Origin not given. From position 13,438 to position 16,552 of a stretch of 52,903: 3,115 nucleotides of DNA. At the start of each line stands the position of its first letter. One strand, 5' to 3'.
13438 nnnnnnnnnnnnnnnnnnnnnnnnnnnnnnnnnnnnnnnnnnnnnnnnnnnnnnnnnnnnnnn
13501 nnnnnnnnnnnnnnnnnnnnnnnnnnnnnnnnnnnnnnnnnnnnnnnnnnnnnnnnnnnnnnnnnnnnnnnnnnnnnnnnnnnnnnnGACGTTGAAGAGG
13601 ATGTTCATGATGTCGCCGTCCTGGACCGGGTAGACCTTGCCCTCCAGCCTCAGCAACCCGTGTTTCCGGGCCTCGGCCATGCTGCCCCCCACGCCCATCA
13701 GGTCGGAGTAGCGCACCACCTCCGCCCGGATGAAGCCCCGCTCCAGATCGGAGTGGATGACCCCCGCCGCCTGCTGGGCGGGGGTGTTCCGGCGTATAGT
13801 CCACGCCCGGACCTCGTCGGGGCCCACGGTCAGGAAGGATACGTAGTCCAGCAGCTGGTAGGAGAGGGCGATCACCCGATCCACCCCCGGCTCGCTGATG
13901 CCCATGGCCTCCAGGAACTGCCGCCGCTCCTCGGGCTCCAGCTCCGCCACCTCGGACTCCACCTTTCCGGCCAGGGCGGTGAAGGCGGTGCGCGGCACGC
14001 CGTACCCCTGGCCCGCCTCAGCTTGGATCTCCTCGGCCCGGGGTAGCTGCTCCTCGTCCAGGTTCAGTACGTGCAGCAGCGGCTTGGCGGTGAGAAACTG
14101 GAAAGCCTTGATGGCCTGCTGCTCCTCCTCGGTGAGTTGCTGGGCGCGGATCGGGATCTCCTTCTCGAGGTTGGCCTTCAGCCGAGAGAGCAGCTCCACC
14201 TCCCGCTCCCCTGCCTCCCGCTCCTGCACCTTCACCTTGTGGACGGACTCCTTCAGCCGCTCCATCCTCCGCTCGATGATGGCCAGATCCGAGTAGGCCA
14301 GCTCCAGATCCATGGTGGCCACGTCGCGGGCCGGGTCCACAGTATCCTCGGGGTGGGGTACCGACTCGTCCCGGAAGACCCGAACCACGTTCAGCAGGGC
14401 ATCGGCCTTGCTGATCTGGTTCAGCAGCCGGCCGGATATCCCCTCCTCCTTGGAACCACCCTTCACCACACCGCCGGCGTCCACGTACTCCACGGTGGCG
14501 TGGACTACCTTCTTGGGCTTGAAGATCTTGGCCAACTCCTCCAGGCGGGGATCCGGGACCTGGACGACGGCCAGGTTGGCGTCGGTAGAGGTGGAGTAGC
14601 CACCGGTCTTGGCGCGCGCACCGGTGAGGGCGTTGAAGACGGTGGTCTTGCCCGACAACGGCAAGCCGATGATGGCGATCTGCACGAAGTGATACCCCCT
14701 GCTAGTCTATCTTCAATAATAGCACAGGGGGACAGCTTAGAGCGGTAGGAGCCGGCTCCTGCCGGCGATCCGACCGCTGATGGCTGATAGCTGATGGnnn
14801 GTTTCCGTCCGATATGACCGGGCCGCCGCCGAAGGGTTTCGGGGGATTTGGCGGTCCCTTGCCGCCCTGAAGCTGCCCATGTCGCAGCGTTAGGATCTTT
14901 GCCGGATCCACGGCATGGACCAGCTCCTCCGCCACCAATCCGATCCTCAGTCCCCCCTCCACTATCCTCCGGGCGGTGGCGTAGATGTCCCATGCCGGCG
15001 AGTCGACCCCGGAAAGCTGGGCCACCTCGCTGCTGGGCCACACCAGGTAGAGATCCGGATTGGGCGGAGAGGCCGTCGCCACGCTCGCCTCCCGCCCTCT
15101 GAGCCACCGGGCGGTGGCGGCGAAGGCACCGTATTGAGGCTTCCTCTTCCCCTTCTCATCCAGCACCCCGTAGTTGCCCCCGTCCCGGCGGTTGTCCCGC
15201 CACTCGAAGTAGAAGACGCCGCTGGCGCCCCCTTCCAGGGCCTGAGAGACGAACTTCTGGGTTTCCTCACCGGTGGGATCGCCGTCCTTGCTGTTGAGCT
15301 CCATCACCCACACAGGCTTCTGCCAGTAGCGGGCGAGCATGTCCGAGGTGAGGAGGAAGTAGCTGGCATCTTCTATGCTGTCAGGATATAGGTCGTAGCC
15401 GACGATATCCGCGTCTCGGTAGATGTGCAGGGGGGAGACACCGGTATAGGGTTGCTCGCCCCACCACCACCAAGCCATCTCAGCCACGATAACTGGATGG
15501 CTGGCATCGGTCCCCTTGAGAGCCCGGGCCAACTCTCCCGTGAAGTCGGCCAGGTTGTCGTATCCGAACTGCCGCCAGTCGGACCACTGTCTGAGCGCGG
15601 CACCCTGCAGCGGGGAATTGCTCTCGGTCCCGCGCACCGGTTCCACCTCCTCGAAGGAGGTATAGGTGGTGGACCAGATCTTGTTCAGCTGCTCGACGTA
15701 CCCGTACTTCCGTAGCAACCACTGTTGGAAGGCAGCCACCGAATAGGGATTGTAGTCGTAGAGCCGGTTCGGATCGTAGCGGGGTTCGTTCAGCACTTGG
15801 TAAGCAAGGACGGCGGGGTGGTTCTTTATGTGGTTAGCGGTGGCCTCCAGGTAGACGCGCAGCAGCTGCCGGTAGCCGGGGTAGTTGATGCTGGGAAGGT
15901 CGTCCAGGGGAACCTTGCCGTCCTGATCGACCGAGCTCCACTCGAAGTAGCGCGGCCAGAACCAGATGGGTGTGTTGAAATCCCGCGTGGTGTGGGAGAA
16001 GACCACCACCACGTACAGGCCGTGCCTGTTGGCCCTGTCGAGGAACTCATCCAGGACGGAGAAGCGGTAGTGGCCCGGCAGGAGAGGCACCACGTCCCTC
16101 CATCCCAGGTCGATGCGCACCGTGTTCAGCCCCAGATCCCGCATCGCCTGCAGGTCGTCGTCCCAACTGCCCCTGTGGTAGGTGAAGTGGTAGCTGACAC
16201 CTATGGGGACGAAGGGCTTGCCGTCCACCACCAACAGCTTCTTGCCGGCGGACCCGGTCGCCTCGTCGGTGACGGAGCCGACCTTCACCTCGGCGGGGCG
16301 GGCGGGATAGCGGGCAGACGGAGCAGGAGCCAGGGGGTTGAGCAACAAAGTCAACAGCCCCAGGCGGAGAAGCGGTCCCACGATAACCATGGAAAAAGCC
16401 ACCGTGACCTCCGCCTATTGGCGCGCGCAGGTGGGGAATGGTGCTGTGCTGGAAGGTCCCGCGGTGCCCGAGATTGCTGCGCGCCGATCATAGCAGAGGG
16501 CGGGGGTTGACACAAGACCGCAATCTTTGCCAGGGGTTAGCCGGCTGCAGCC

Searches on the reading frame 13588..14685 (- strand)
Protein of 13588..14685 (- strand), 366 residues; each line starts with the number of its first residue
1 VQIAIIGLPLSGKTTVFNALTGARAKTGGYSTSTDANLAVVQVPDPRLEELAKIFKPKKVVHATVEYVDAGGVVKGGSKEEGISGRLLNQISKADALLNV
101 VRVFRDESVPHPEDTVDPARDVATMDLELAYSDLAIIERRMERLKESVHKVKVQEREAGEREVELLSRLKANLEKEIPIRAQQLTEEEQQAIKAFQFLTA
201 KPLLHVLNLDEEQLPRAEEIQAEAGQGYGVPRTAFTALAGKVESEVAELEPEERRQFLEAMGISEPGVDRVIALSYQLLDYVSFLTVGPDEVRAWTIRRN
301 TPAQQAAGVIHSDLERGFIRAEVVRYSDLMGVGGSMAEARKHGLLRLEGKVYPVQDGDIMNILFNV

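Call 17: search_protein_families(library=pfam, proteins=[window:13588-14685:-], max_evalue=0.00001)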
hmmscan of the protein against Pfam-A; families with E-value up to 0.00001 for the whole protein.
window:13588-14685:- (366 aa): 3 families
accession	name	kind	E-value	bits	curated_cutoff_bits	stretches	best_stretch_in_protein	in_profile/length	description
PF06071.19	YchF-GTPase_C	-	2.3e-33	114.6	27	1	283-365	3-84/84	Protein of unknown function (DUF933)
PF01926.29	MMR_HSR1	-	8.2e-11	42.5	21.9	1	2-107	1-86/113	50S ribosome-binding GTPase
PF02421.24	FeoB_N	-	7.5e-06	26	27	0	2-34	2-34/156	Ferrous iron transport protein B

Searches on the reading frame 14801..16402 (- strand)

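Call 17: search_protein_families(library=pfam, proteins=[window:14801-16402:-], max_evalue=0.00001)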
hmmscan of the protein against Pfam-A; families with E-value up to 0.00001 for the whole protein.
window:14801-16402:- (534 aa): 4 families
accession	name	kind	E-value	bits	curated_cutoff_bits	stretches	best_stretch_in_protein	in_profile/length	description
PF02449.21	Glyco_hydro_42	-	2.5e-40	139.5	21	1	75-423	7-362/376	Beta-galactosidase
PF01373.23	Glyco_hydro_14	-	1.3e-07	31.4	27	0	76-137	14-75/402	Glycosyl hydrolase family 14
PF01301.25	Glyco_hydro_35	-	2.7e-07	31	27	1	57-133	2-81/319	Glycosyl hydrolases family 35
PF00150.24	Cellulase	-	3.9e-07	30.3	23.5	1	60-212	4-135/272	Cellulase (glycosyl hydrolase family 5)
